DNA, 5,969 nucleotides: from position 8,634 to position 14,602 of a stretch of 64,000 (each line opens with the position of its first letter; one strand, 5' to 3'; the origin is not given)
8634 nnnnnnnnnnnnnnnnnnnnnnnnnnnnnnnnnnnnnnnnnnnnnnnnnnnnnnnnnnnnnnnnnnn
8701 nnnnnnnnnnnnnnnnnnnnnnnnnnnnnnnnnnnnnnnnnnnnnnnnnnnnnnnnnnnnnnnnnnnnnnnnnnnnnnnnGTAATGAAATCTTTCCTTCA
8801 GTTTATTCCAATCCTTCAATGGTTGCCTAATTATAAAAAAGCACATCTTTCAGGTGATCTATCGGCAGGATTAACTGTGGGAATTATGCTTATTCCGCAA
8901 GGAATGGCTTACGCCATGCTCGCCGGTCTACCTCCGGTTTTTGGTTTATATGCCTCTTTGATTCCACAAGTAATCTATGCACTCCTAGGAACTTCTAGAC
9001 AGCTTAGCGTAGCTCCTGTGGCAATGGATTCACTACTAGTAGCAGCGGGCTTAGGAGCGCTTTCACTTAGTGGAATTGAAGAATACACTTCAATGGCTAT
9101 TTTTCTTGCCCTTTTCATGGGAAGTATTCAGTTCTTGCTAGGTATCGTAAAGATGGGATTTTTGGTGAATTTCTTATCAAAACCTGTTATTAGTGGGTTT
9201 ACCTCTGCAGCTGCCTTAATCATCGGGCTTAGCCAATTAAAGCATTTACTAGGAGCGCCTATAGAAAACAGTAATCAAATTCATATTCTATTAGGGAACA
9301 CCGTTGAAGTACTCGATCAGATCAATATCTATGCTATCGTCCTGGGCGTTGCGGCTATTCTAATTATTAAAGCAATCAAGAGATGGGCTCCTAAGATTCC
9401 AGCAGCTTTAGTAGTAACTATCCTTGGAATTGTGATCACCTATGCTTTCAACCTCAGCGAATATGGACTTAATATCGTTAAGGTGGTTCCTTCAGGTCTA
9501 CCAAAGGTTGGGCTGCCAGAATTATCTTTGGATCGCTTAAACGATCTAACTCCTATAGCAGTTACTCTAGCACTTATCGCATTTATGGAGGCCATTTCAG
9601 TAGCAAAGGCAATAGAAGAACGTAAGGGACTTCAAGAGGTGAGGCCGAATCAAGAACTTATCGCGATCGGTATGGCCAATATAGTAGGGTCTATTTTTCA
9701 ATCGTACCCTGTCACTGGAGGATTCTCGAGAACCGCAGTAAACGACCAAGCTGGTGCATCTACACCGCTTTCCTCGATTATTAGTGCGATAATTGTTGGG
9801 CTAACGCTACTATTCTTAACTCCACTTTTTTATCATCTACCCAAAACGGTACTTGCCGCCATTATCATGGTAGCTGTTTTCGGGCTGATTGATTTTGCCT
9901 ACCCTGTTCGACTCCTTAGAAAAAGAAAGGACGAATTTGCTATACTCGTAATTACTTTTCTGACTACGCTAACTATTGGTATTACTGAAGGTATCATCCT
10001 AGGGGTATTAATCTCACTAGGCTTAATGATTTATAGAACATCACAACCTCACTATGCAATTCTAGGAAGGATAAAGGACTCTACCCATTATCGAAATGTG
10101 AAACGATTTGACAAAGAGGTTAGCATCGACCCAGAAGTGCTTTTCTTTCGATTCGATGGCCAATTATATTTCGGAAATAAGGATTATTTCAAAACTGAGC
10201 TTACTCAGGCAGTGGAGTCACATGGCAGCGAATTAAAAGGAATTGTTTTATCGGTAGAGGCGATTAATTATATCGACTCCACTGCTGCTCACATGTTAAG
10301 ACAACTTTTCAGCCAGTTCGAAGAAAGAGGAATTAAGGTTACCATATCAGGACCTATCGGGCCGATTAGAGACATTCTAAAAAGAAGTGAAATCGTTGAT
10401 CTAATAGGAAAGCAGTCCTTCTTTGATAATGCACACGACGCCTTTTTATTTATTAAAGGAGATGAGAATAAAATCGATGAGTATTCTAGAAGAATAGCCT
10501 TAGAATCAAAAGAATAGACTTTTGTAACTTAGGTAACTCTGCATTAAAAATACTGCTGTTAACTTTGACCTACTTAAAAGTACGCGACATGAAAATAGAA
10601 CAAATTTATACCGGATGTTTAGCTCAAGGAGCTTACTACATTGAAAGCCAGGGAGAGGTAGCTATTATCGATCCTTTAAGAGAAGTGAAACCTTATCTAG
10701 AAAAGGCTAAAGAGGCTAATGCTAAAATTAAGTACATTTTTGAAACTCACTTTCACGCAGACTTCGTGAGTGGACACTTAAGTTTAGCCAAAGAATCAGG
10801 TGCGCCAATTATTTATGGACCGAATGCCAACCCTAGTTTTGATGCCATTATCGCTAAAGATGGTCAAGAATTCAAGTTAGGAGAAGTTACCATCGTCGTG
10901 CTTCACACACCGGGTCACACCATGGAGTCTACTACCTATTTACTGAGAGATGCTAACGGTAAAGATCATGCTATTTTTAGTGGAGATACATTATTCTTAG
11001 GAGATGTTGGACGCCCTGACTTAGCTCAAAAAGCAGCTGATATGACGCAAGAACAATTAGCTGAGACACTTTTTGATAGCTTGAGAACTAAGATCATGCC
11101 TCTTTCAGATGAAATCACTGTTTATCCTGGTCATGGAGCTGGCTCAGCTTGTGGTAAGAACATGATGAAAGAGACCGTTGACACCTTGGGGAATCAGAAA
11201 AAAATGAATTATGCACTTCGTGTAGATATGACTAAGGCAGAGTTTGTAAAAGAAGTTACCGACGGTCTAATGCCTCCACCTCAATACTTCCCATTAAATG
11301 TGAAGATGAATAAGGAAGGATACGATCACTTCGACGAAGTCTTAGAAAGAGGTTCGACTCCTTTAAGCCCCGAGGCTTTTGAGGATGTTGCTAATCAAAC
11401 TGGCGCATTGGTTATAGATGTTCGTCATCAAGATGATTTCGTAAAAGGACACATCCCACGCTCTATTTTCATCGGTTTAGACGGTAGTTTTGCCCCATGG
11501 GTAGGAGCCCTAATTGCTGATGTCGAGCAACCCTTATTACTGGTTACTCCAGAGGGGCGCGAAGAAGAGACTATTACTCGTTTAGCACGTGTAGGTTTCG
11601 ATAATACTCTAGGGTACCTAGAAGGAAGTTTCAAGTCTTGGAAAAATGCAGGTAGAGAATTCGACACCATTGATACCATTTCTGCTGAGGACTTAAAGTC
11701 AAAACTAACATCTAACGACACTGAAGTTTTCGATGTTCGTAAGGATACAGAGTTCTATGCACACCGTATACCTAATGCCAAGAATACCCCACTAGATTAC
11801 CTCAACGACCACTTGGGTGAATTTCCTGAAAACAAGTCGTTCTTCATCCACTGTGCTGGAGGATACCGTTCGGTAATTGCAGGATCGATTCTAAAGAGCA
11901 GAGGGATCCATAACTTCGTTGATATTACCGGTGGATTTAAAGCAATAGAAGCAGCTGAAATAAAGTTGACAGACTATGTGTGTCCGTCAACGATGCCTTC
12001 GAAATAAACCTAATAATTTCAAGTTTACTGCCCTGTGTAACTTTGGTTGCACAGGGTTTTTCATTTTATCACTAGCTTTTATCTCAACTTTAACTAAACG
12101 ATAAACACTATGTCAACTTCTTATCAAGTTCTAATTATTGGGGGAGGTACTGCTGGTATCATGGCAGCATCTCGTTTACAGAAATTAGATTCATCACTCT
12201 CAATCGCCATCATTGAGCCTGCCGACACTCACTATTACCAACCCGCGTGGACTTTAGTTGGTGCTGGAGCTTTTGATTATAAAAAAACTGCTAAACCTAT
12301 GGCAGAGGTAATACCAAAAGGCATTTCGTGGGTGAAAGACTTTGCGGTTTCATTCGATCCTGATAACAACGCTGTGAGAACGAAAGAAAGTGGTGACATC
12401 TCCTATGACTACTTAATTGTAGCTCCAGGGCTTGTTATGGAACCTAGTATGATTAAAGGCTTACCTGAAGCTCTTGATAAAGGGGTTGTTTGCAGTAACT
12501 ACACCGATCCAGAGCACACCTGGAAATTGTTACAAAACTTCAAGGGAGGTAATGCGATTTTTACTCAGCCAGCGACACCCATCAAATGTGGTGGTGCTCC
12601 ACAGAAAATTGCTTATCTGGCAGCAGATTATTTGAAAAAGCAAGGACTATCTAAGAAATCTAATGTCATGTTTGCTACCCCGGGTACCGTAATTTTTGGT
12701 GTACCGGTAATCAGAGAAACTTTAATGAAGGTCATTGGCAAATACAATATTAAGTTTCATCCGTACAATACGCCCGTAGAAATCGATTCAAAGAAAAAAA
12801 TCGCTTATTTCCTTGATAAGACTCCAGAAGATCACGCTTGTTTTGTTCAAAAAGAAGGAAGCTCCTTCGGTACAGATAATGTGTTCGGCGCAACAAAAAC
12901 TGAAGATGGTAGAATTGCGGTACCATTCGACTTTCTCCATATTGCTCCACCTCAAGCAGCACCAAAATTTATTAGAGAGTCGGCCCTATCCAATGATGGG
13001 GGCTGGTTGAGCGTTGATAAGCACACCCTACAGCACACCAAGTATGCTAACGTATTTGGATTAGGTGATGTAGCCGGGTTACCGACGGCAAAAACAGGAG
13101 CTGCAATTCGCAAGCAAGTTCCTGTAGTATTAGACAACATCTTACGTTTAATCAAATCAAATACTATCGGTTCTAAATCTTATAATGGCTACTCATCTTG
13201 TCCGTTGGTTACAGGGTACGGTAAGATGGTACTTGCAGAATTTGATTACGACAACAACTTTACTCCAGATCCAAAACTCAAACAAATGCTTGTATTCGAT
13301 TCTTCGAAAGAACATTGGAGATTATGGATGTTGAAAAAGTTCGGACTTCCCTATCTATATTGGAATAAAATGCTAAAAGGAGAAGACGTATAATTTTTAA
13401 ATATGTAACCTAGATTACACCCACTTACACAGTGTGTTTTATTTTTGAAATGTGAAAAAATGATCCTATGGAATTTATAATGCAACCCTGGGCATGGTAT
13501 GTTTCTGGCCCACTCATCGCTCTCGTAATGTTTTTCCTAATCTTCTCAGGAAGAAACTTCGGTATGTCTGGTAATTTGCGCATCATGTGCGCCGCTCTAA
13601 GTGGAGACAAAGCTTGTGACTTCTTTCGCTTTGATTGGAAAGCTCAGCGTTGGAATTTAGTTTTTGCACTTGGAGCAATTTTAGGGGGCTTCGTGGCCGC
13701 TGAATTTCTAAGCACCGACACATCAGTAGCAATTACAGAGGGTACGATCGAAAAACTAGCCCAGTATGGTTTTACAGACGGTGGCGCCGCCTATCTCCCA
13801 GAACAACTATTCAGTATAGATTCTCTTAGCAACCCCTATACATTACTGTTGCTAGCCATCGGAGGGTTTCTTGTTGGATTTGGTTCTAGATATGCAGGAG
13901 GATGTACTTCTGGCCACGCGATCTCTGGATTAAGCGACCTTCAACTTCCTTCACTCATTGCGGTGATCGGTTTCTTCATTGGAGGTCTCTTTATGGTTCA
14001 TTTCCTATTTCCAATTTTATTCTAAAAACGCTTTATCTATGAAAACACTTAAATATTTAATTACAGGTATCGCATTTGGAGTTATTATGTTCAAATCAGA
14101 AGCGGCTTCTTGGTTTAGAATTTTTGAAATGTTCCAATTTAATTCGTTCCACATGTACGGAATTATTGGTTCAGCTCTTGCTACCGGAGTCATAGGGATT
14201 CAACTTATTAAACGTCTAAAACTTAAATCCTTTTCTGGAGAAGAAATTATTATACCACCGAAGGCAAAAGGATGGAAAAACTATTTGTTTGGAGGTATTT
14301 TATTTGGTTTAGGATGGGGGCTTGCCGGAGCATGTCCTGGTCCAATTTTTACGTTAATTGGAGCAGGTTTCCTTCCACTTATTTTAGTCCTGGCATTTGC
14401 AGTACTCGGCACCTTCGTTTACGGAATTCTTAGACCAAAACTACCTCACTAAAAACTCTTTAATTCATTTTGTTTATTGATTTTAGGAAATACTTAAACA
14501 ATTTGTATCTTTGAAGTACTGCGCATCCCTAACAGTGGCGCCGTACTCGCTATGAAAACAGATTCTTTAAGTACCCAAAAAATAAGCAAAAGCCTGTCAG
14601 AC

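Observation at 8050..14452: Sulfide/persulfide oxidation cluster with a four-promoter palindromic operator at fixed spacing, suggesting a Crp/Fnr-type sulfide regulon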

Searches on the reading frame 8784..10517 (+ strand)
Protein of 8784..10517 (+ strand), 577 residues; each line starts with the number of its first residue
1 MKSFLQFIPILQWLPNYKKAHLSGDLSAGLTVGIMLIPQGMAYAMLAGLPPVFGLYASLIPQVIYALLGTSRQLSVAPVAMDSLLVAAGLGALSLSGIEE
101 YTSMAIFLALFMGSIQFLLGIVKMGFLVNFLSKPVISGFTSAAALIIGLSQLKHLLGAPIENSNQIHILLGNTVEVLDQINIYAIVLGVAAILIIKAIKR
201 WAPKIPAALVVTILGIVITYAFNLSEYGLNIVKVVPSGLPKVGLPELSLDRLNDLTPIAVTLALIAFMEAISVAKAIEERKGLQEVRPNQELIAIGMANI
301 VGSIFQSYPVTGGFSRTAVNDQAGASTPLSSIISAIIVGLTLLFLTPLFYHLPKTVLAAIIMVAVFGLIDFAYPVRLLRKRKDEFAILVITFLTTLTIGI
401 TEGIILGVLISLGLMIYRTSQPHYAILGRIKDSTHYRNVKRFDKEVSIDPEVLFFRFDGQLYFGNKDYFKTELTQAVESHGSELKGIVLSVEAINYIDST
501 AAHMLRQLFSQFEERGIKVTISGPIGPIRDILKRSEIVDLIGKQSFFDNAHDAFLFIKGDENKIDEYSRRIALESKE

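Call 4: search_protein_families(library=pfam, proteins=[window:8784-10517:+])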
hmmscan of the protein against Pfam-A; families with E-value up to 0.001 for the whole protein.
window:8784-10517:+ (577 aa): 3 families
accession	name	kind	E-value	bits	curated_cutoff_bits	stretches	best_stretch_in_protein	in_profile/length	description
PF00916.26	Sulfate_transp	-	6.5e-107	358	23.2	1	22-391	1-380/380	Sulfate permease family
PF01740.26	STAS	-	5.3e-19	68.4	22.6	1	445-553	3-106/106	STAS domain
PF16983.11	MFS_MOT1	-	0.00042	21.1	30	1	257-364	16-107/111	Molybdate transporter of MFS superfamily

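Call 26: search_protein_families(library=ncbifam, proteins=[window:8784-10517:+], max_evalue=0.00001)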
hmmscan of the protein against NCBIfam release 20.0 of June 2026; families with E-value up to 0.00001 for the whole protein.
window:8784-10517:+ (577 aa): 4 families
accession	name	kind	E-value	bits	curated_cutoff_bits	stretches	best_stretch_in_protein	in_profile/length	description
TIGR00815.1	sulP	subfamily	5.3e-149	497.2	380.45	1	9-553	1-565/565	sulfate permease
NF008660.1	PRK11660.1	equivalog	6.5e-61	206.4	614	2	246-554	272-562/572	C4-dicarboxylic acid transporter DauA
NF050096.1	BicarbTportBicA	equivalog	2.2e-44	151.9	880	1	20-553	10-539/547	bicarbonate transporter BicA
TIGR00377.1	ant_ant_sig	superfamily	3.8e-07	30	53.45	1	449-540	10-99/108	anti-sigma factor antagonist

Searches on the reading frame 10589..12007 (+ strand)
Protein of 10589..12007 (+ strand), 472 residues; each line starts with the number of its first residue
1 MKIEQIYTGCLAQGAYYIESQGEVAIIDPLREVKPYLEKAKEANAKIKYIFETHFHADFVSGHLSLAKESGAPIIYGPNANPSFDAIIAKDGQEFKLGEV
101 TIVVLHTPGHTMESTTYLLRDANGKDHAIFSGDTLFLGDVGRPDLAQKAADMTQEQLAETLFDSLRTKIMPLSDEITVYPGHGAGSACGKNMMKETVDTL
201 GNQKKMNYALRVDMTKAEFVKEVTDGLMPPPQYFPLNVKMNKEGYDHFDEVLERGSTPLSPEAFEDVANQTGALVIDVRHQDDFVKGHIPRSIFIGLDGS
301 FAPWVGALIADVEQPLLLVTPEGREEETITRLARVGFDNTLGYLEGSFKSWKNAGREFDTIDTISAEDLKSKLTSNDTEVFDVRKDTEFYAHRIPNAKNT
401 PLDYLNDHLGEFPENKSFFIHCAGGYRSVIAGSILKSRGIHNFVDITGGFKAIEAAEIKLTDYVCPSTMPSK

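Call 4: search_protein_families(library=pfam, proteins=[window:10589-12007:+])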
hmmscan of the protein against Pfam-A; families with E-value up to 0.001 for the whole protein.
window:10589-12007:+ (472 aa): 2 families
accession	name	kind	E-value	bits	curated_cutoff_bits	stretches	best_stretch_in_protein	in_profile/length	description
PF00581.25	Rhodanese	-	8.7e-27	94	22.2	2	365-455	1-101/102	Rhodanese-like domain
PF00753.33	Lactamase_B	-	1.7e-14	54.7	22.7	1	14-182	7-196/196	Metallo-beta-lactamase superfamily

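Call 26: search_protein_families(library=ncbifam, proteins=[window:10589-12007:+], max_evalue=0.00001)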
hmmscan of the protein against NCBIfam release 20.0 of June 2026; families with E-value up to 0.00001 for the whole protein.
window:10589-12007:+ (472 aa): 17 families
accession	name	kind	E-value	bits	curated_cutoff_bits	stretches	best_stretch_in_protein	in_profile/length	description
TIGR03413.1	GSH_gloB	equivalog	5.1e-21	75.2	200.8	1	19-182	17-164/248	hydroxyacylglutathione hydrolase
NF040641.1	bifunc_ST_SDO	equivalog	5.1e-17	61.9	625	1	89-234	262-392/423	bifunctional sulfur transferase/dioxygenase Blh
NF006444.0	PRK08762.1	equivalog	4.1e-15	55.3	449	2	360-461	13-115/387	molybdopterin-synthase adenylyltransferase MoeB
NF007597.0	PRK10241.1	equivalog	3.7e-12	46.1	421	1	19-143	19-137/251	hydroxyacylglutathione hydrolase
NF041804.1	MBL_fold_SolJ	exception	3.7e-11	42.7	350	1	21-186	28-182/224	solanimycin biosynthesis MBL-fold hydrolase SolJ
NF033105.1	bla_subclass_B3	equivalog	7.4e-11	41.8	240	1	87-127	123-164/257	subclass B3 metallo-beta-lactamase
NF045521.1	rhoda_near_glyco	subfamily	8.7e-11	41.8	145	1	359-460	15-115/144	rhodanese homology domain-containing protein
NF001195.0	PRK00162.1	equivalog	2e-10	40.9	102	0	359-457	2-100/108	thiosulfate sulfurtransferase GlpE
NF008750.0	PRK11784.1-2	equivalog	3.9e-10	39.3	241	0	369-402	7-40/346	tRNA 2-selenouridine(34) synthase MnmH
NF005902.0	PRK07878.1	equivalog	2.2e-09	36.7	647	1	362-452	287-380/392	adenylyltransferase/sulfurtransferase MoeZ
NF012229.1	bla_class_B_core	domain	4e-09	36.8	100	1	17-119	19-138/139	metallo-beta-lactamase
NF005646.0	PRK07411.1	equivalog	2.5e-08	33.5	633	1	357-453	277-379/390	molybdopterin-synthase adenylyltransferase MoeB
TIGR03167.1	tRNA_sel_U_synt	equivalog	3e-07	30.2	219.75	0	414-454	73-113/311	tRNA 2-selenouridine(34) synthase MnmH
NF001133.1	PRK00142.1-1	equivalog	3.2e-07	30.2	170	0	362-450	106-200/229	oxygen-dependent tRNA uridine(34) hydroxylase TrhO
NF041203.1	rhodanese_LYCAU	equivalog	1.4e-06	28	115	0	359-452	18-115/126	rhodanese-related (seleno)protein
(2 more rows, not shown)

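Call 28: search_solved_structures(query=window:10589-12007:+, max_evalue=0.00001)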
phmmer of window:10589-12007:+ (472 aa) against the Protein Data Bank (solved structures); distinct sequences matched with E-value up to 0.00001: 27.
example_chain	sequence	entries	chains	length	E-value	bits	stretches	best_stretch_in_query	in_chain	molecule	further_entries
3tp9_A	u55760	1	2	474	3.7e-70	240.2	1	3-452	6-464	BETA-LACTAMASE and RHODANESE DOMAIN PROTEIN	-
3r2u_A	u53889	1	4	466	9.3e-55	189.5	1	3-454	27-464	Metallo-beta-lactamase family protein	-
4ysb_A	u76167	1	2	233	1.4e-17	66.9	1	19-233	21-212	Metallo-beta-lactamase family protein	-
8zbd_A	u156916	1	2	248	6e-16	61.5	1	25-243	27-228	MBL fold metallo-hydrolase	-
2xf4_A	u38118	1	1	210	5.6e-15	58.3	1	90-190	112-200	HYDROXYACYLGLUTATHIONE HYDROLASE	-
6mxv_A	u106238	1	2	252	1.1e-14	57.3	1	362-452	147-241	Rhodanese-like family protein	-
9rhq_A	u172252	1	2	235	2.6e-14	56.1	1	24-184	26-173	Metallo-beta-lactamase family protein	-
5ve3_B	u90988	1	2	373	2.9e-13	52.7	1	22-241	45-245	BpPRF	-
7l0b_A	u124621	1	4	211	3e-13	52.6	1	1-186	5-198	Hydroxyacylglutathione hydrolase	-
4chl_A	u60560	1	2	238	7.5e-13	51.3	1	22-241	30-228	PERSULFIDE DIOXYGENASE ETHE1, MITOCHONDRIAL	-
3iwh_A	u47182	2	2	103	7.6e-13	51.3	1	363-453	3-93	Rhodanese-like domain protein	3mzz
4ysk_A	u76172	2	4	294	7.9e-13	51.2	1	37-238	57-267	Beta-lactamase domain protein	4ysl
5ve4_A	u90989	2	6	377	3e-12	49.3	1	22-357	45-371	BpPRF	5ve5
1xm8_A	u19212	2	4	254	4e-12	48.9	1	10-183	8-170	glyoxalase II | Putative hydroxyacylglutathione hydrolase 2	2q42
2gcu_A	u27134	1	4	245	3.5e-11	45.8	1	25-183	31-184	Putative hydroxyacylglutathione hydrolase 3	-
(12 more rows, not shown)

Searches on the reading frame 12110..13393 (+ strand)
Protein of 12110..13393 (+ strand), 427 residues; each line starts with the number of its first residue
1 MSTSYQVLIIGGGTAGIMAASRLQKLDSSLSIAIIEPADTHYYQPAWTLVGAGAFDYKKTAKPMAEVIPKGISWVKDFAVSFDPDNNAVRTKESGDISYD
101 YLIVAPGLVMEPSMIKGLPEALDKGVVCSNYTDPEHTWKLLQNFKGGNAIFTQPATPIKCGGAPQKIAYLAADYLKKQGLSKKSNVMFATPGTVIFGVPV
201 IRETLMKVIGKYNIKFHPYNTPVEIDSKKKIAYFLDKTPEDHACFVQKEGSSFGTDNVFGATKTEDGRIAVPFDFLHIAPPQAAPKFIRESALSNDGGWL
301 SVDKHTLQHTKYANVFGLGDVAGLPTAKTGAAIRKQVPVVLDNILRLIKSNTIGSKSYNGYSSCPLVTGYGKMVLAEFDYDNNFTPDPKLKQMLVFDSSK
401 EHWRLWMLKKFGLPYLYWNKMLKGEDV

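Call 4: search_protein_families(library=pfam, proteins=[window:12110-13393:+])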
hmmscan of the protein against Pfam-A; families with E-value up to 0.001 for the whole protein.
window:12110-13393:+ (427 aa): 2 families
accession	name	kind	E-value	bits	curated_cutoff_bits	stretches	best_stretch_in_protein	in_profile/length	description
PF07992.20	Pyr_redox_2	-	4.2e-14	53.1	26.1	1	5-325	1-282/291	Pyridine nucleotide-disulphide oxidoreductase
PF04820.20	Trp_halogenase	-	0.0007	19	21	1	6-40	1-37/458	Tryptophan halogenase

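Call 26: search_protein_families(library=ncbifam, proteins=[window:12110-13393:+], max_evalue=0.00001)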
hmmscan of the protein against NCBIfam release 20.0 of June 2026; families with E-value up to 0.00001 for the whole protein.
window:12110-13393:+ (427 aa): 2 families
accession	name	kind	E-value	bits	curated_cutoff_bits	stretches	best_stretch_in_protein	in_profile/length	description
NF049943.1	SQR_III_seleno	exception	1.2e-68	231.9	525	2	6-232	2-231/406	type III sulfide quinone reductase, selenoprotein subtype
TIGR03169.1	Nterm_to_SelD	hypoth_equivalog_domain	8.5e-11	41.8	310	0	266-352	226-315/365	pyridine nucleotide-disulfide oxidoreductase family protein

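Call 27: search_solved_structures(query=window:12110-13393:+, max_evalue=0.00001)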
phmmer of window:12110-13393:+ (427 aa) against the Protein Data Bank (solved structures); distinct sequences matched with E-value up to 0.00001: 24.
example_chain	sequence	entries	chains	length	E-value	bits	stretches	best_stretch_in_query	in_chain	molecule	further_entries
6mp5_A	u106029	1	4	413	9.2e-103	347.7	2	4-238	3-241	Sulfide:quinone oxidoreductase, mitochondrial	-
6mo6_A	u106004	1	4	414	9.3e-103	347.7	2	4-238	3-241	Sulfide:quinone oxidoreductase, mitochondrial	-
6oi5_A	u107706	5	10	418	9.7e-103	347.6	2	4-238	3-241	Sulfide:quinone oxidoreductase, mitochondrial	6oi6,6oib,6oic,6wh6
8dhk_A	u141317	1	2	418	3.5e-102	345.8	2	4-238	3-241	Sulfide:quinone oxidoreductase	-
3vrd_B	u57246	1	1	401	7.7e-27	97.5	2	6-184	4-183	Flavocytochrome c flavin subunit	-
6ynv_e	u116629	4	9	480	7.3e-24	87.7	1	259-380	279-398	ATPTT1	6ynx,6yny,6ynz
1fcd_A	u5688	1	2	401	7.8e-24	87.6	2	6-179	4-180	FLAVOCYTOCHROME C SULFIDE DEHYDROGENASE (FLAVIN-BINDING SUBUNIT)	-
5n1t_A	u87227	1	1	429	8.3e-22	80.9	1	5-180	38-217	flavin-binding subunit of sulfide dehydrogenase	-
3hyv_A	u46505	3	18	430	2.5e-17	66.2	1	6-193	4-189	Sulfide-quinone reductase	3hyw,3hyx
3szf_A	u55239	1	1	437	1.2e-11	47.5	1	4-184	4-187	Sulfide-quinone reductase, putative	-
3sy4_A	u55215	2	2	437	1.2e-11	47.4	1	4-184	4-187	Sulfide-quinone reductase, putative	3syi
3sx6_A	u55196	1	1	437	1.3e-11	47.3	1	4-184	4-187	Sulfide-quinone reductase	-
3sz0_A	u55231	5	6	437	1.3e-11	47.3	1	4-184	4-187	Sulfide-quinone reductase, putative | Sulfide-quinone reductase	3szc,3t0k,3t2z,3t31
3szw_A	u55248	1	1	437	1.4e-11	47.2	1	4-184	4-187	Sulfide-quinone reductase, putative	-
3h8i_A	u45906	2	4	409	1.6e-11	47.1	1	6-151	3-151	NADH oxidase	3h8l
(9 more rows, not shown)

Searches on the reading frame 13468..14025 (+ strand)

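Call 4: search_protein_families(library=pfam, proteins=[window:13468-14025:+])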
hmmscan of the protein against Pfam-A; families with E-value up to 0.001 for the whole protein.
window:13468-14025:+ (185 aa): 1 family
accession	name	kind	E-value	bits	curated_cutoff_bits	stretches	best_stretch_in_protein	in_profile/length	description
PF04143.19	Sulf_transp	-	1.5e-16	61.3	27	1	115-174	251-309/310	Sulphur transport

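Call 26: search_protein_families(library=ncbifam, proteins=[window:13468-14025:+], max_evalue=0.00001)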
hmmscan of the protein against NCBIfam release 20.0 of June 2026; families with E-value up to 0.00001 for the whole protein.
window:13468-14025:+ (185 aa): 1 family
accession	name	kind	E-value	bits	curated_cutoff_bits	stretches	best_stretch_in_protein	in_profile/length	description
NF052577.1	ThSTportTsuASprch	equivalog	3.7e-12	46.3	400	1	118-181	265-328/330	thiosulfate transporter TsuA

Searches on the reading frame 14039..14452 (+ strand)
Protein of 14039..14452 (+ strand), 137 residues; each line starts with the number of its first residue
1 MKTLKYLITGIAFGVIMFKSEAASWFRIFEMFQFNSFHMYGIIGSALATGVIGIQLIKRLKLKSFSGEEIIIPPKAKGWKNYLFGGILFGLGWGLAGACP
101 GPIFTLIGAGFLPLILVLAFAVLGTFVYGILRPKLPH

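Call 4: search_protein_families(library=pfam, proteins=[window:14039-14452:+])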
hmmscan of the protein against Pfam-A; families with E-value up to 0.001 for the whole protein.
window:14039-14452:+ (137 aa): 2 families
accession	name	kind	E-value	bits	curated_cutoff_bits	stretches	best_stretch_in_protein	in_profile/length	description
PF20398.3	DUF6691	-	4.1e-11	43.8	27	1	3-131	3-133/142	Family of unknown function (DUF6691)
PF04143.19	Sulf_transp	-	1.6e-09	38.2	27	1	30-128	12-103/310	Sulphur transport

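Call 26: search_protein_families(library=ncbifam, proteins=[window:14039-14452:+], max_evalue=0.00001)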
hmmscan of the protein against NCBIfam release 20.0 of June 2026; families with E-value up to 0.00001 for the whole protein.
window:14039-14452:+ (137 aa): 0 families
